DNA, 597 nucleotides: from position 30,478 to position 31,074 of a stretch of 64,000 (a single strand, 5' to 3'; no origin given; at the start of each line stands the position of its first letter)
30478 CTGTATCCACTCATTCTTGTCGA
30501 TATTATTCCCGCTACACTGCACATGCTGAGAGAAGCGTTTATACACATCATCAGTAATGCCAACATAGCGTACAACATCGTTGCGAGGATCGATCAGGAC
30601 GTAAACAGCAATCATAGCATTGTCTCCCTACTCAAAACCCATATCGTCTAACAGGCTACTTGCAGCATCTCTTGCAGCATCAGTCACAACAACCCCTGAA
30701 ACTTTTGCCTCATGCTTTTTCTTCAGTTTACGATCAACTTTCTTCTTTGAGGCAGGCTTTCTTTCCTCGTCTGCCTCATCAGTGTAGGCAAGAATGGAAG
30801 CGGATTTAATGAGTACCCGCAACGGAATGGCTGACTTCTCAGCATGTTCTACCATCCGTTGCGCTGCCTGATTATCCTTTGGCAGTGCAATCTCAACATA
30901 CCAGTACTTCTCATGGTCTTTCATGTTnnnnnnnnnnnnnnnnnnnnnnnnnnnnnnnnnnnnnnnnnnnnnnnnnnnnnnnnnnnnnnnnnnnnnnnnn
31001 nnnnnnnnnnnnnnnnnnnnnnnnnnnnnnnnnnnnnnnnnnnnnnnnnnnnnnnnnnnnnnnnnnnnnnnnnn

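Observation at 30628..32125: ParM/ParR-like type II partition locus with a centromere-like repeat array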

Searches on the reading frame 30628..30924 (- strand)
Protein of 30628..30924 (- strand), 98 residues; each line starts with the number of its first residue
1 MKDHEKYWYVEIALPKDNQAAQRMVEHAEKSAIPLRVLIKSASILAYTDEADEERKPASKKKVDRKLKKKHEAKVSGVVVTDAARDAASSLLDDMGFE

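Call 3: search_protein_families(library=pfam, proteins=[window:30628-30924:-], max_evalue=0.01)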
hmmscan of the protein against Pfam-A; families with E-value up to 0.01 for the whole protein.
window:30628-30924:- (98 aa): 0 families

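Call 4: search_protein_families(library=phrogs, proteins=[window:30628-30924:-], max_evalue=0.01)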
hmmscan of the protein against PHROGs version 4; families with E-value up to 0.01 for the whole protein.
window:30628-30924:- (98 aa): 0 families

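Call 27: find_homologous_proteins(query=window:30628-30924:-, max_evalue=0.01)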
Query window:30628-30924:- (98 aa): 2 proteins with E <= 0.01 among 4 candidates.
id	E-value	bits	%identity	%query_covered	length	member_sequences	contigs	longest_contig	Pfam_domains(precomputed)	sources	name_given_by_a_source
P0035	2.4e-54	199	100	100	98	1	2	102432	-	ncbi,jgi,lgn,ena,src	-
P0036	6.1e-19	86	49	99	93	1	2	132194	-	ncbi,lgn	-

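Call 29: find_homologous_proteins(query=A1, max_evalue=0.01)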
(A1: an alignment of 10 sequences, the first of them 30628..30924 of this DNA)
Query A1 (10 sequences) (98 aa, profile of the alignment): 33 proteins with E <= 0.01 among 961 candidates.
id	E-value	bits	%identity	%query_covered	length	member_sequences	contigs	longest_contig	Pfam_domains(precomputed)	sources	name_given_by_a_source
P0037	5.6e-33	131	50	99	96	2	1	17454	-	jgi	jgi:hypothetical protein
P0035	2.2e-32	129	100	100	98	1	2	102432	-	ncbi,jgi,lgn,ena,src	-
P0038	1.4e-31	127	44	99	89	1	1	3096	-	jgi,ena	-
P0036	1.2e-30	124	49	99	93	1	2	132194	-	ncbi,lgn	-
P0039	2.5e-30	123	46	99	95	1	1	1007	-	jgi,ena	-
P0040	6.1e-30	122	40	98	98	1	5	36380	-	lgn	-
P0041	6.3e-30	121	42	97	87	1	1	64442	-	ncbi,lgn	-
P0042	2.2e-29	120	42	98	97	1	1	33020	-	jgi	jgi:hypothetical protein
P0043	3.9e-29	119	45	98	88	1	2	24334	-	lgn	-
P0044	9.3e-29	118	42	99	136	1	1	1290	-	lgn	-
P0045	2.2e-28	117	39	98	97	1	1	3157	-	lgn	-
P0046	4.0e-28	116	49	98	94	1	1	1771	-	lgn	-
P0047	5.7e-28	115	34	97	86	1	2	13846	-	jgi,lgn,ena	-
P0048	6.6e-28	115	47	99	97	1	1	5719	-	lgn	-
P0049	1.5e-27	114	50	98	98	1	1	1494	-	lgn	-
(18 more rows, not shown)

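Call 30: search_solved_structures(query=A1, max_evalue=10, show_alignments=3)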
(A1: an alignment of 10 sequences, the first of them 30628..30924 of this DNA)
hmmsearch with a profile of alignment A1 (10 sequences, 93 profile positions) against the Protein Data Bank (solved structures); distinct sequences matched with E-value up to 10: 1.
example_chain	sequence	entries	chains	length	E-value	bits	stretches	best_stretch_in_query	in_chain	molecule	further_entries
8hku_L46A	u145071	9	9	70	0.6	14.1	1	3-63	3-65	Conserved protein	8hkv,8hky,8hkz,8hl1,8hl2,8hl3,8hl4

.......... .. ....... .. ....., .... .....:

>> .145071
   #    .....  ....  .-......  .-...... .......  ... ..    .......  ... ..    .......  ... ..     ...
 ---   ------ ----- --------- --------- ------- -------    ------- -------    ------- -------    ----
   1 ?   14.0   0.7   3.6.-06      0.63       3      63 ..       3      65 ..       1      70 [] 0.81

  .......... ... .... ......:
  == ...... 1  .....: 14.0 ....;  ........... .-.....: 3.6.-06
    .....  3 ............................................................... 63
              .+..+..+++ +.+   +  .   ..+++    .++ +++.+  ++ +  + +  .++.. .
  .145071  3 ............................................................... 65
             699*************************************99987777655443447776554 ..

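Call 35: predict_structure(alignment_id=A2)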
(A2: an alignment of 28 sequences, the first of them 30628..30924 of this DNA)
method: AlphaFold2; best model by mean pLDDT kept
length: 98 residues; sequences in the alignment: 28
mean_pLDDT: 74.1   pTM: 0.39
mean pLDDT of the five models: 74.1, 73.3, 72.6, 71.1, 70.9
residues with pLDDT >= 90: 25; 70-90: 40; 50-70: 10; < 50: 23
segments of 3 or more residues with pLDDT < 50: 55-77
pLDDT, mean of each block of 10 residues (from residue 1): 84 87 93 92 83 50 42 49 83 78
secondary structure, 60 per line:
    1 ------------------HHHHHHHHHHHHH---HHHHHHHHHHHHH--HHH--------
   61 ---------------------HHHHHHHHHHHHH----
elements in order: H19-31 H35-47 H82-94

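Call 59: search_protein_families(library=ncbifam, proteins=[window:30628-30924:-], max_evalue=0.01)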
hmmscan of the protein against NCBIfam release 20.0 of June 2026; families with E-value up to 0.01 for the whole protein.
window:30628-30924:- (98 aa): 0 families

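Call 74: search_protein_families(library=padloc, proteins=[window:30628-30924:-], max_evalue=0.001)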
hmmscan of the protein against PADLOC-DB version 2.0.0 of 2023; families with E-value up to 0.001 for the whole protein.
window:30628-30924:- (98 aa): 0 families
